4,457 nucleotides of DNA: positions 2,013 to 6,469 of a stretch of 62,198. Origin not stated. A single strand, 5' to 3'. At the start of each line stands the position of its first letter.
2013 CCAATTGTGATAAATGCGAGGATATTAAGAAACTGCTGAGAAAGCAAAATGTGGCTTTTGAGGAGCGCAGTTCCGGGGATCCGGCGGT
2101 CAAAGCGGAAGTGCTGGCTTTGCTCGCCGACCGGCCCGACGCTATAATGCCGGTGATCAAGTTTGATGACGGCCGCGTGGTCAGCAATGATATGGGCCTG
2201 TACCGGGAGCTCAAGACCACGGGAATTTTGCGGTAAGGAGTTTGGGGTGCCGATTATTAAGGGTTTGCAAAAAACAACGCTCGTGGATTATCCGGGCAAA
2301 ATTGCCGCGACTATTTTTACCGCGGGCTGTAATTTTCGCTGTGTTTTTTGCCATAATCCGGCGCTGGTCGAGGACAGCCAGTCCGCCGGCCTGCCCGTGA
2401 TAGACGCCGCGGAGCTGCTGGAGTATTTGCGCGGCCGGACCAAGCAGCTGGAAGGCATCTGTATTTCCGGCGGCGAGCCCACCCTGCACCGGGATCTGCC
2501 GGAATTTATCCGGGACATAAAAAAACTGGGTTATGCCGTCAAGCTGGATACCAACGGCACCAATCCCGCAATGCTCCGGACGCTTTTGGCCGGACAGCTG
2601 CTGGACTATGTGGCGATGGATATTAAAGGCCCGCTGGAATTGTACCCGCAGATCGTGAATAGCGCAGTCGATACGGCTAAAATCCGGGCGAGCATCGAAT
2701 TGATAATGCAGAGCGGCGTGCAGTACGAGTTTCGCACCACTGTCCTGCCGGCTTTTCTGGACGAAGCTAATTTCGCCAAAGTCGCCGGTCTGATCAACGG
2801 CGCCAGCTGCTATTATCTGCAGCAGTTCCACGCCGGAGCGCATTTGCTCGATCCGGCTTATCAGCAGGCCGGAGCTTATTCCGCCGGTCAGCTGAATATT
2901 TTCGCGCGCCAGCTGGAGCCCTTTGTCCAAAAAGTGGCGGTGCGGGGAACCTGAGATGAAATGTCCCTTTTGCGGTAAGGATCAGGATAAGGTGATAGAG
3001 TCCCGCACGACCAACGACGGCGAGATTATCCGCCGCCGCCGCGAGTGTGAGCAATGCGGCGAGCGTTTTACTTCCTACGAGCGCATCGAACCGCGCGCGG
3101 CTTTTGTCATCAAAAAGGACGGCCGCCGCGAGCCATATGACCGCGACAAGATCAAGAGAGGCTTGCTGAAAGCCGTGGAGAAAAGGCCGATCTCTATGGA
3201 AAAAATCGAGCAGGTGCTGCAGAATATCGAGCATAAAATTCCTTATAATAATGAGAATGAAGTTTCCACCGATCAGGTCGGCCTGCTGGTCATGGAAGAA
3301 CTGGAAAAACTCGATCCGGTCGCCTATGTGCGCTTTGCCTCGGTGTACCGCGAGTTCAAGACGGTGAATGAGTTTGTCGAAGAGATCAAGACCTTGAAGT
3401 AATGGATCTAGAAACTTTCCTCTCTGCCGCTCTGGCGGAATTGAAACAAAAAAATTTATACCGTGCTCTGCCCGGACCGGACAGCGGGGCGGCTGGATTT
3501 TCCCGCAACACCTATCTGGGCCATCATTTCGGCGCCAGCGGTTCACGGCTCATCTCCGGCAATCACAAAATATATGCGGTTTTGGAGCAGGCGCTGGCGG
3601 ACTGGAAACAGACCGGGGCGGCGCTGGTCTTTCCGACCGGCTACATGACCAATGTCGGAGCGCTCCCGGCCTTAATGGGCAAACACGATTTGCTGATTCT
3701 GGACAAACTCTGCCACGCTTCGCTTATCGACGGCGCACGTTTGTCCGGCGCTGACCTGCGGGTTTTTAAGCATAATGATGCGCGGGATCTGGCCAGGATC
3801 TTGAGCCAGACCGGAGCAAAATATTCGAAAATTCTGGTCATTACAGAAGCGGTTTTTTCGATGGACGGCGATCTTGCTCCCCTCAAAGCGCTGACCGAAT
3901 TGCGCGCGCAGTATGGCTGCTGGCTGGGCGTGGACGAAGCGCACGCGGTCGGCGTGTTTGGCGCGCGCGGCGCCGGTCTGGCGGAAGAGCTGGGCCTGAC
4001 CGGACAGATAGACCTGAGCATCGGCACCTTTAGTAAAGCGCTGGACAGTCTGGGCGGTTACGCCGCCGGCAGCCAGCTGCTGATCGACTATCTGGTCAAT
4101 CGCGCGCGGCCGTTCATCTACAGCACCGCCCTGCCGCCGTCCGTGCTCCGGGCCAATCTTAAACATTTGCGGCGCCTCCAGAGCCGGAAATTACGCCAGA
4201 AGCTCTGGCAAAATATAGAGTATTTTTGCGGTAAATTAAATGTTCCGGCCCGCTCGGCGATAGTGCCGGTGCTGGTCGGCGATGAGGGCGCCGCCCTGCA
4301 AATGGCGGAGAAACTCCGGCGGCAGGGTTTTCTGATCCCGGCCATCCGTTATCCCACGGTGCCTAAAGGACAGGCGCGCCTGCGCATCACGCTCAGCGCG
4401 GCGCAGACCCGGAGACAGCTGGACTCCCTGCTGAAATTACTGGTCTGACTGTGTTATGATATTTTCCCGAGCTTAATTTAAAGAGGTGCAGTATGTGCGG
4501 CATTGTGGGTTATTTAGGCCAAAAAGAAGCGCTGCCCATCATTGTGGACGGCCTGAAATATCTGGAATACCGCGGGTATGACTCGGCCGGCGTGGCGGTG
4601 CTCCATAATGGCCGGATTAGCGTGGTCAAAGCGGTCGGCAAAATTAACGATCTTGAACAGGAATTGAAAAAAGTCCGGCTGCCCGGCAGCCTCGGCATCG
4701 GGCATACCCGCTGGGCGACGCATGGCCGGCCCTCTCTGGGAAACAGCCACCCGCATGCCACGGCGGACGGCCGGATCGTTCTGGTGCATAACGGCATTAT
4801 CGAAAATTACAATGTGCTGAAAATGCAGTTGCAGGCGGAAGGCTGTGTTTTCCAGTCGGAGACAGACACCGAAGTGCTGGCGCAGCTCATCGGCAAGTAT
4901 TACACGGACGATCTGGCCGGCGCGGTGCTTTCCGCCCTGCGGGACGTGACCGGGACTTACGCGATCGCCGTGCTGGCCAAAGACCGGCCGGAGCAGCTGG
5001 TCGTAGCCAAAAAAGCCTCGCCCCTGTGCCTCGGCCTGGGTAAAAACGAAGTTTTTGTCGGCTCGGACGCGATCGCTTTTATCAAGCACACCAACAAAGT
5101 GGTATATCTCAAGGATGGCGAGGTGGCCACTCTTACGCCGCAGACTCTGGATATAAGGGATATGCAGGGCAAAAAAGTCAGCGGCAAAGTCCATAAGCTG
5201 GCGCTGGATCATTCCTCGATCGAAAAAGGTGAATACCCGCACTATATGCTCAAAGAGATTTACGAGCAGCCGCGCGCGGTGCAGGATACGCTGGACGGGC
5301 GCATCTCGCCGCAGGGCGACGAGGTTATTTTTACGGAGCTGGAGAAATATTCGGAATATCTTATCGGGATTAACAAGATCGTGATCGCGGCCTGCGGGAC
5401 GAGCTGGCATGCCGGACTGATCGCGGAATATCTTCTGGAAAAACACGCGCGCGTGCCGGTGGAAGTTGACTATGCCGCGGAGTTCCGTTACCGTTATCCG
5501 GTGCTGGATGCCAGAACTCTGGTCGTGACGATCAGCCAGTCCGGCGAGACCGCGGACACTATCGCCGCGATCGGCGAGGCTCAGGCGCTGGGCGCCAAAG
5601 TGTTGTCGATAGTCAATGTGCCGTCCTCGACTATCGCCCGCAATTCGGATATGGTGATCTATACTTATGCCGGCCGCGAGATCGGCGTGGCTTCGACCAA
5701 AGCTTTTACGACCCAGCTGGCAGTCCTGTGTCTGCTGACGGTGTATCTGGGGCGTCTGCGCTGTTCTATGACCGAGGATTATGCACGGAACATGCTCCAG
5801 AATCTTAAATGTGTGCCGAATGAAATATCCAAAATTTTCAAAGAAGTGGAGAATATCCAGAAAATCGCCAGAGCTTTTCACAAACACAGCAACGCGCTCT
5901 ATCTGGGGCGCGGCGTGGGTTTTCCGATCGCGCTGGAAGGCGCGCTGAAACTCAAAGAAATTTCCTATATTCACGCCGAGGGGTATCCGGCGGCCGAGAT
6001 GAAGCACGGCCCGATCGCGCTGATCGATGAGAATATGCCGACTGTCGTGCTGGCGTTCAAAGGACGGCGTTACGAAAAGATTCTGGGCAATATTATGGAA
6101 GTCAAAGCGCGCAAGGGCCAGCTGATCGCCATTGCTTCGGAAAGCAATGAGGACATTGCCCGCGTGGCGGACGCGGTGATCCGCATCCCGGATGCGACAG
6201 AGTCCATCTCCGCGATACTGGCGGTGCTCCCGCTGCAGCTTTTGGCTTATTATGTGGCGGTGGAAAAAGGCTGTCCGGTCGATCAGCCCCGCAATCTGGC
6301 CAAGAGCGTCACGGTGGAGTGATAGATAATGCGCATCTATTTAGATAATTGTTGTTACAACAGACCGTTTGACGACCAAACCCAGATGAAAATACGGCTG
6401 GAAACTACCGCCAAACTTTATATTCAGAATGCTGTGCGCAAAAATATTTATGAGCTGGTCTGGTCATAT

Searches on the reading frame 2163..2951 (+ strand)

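Call 11: search_protein_families(library=pfam, proteins=[window:2163-2951:+], max_evalue=0.01)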
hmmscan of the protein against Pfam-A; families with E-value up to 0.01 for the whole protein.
window:2163-2951:+ (263 aa): 2 families
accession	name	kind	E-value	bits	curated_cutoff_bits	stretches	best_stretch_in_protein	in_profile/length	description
PF04055.27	Radical_SAM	-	4.4e-21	76.2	29.5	1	51-198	2-154/166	Radical SAM superfamily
PF13353.11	Fer4_12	-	5.2e-08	33.7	22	1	48-158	7-117/137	4Fe-4S single cluster domain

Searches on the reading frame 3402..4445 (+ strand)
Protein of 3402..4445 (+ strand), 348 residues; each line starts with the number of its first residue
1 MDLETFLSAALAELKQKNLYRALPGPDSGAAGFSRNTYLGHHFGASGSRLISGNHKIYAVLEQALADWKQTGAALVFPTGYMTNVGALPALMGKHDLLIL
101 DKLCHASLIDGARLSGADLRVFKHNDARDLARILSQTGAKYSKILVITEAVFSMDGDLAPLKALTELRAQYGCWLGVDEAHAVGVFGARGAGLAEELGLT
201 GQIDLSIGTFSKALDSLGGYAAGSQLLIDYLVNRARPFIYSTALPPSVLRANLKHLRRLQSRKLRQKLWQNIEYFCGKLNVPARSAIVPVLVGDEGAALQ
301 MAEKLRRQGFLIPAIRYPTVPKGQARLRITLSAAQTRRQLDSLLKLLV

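Call 11: search_protein_families(library=pfam, proteins=[window:3402-4445:+], max_evalue=0.01)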
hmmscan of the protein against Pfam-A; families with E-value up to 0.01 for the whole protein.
window:3402-4445:+ (348 aa): 1 family
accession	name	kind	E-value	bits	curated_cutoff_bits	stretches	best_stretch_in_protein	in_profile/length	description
PF00155.27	Aminotran_1_2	-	5.7e-47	161.1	19.7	1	43-345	29-359/361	Aminotransferase class I and II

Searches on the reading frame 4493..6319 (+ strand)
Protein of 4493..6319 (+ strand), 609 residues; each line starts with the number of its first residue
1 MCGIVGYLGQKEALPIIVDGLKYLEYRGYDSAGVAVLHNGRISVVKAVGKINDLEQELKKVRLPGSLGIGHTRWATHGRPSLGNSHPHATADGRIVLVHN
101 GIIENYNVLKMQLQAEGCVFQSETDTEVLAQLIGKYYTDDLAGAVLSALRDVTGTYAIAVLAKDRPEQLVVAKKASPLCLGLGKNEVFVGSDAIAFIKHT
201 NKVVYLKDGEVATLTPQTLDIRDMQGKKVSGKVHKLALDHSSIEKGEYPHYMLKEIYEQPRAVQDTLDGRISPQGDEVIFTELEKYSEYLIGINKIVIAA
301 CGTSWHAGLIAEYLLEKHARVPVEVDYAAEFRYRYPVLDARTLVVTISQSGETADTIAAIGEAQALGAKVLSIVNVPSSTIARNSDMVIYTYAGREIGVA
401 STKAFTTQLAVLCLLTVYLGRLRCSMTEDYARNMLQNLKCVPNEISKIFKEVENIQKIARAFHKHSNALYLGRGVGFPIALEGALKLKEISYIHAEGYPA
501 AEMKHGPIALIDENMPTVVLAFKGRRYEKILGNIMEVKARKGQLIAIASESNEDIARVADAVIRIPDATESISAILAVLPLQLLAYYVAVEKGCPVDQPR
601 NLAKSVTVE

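Call 11: search_protein_families(library=pfam, proteins=[window:4493-6319:+], max_evalue=0.01)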
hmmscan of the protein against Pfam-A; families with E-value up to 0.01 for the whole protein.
window:4493-6319:+ (609 aa): 4 families
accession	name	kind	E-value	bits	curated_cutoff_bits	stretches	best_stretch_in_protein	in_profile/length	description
PF01380.27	SIS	-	2e-61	206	25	2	290-417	2-130/131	SIS domain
PF13522.11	GATase_6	-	1.2e-21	77.5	27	1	65-191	10-129/130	Glutamine amidotransferase domain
PF13537.11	GATase_7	-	3.8e-13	50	25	1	84-196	12-121/123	Glutamine amidotransferase domain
PF13580.11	SIS_2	-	0.0055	17.2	27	0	326-373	90-136/138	SIS domain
